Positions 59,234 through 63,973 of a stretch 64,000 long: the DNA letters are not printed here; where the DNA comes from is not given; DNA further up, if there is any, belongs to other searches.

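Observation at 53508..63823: Two tandem giant paralogs built from an unrecognised ~160-175 aa cysteine-bracketed module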

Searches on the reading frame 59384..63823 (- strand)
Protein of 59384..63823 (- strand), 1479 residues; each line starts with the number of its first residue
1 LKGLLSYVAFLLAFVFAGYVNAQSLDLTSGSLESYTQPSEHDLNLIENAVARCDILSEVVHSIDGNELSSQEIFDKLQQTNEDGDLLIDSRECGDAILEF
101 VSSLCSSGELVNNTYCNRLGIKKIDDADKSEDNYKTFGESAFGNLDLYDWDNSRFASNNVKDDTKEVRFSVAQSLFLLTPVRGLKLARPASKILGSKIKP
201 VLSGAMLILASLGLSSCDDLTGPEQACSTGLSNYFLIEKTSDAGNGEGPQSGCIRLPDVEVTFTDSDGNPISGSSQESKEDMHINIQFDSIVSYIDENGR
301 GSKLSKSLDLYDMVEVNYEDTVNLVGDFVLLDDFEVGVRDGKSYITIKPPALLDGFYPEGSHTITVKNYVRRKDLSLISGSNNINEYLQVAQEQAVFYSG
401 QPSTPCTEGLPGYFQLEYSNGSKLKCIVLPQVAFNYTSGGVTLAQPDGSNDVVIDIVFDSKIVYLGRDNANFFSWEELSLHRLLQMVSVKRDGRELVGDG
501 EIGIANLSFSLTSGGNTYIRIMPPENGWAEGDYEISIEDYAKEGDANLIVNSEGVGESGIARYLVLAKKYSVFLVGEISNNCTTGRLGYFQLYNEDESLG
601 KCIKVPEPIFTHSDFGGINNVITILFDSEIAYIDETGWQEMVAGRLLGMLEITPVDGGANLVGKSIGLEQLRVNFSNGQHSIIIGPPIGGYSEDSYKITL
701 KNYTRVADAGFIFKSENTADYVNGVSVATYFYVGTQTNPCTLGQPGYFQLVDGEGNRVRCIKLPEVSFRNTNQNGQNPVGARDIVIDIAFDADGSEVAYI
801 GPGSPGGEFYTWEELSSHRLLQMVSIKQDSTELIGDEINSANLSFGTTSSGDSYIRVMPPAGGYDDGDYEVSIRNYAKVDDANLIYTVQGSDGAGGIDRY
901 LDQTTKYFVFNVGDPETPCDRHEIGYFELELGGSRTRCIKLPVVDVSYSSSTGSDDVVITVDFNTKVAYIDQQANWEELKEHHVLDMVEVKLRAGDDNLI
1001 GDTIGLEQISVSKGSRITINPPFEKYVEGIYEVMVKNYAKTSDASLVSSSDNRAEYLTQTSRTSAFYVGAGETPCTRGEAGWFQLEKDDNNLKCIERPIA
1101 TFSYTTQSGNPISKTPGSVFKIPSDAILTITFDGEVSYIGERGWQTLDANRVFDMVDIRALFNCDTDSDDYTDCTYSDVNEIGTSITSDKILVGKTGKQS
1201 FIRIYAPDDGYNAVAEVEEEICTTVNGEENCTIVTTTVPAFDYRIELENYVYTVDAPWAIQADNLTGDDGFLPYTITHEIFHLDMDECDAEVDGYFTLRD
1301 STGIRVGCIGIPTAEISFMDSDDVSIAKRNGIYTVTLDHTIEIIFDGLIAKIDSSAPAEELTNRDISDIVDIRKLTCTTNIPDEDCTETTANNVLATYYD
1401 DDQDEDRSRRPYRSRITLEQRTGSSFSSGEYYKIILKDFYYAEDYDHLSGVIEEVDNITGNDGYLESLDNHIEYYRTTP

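Call 3: search_protein_families(library=pfam, proteins=[window:59384-63823:-], max_evalue=1)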
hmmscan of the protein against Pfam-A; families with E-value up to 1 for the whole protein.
window:59384-63823:- (1479 aa): 2 families
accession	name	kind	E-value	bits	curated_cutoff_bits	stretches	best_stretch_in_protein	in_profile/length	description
PF07699.19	Ephrin_rec_like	-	0.027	14.7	23.1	0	732-761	3-29/48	Tyrosine-protein kinase ephrin type A/B receptor-like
PF23374.1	Fn3_arc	-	0.11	13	28.9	0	1184-1220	38-74/78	Archaeal fibronectin-III type-like domain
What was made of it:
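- On Ephrin_rec_like / GCC2_GCC3-type Cys hairpins (PF07699): The best match is 14.7 bits, E 0.027, at B 732-761, which overlaps the hairpin of module B4 (call 3).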

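Call 4: search_protein_families(library=ncbifam, proteins=[window:59384-63823:-], max_evalue=1)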
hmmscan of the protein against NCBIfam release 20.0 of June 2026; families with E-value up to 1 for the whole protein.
window:59384-63823:- (1479 aa): 0 families

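Call 83: search_protein_families(library=padloc, proteins=[window:59384-63823:-], max_evalue=0.01)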
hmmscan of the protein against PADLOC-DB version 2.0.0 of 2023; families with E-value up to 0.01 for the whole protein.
window:59384-63823:- (1479 aa): 0 families
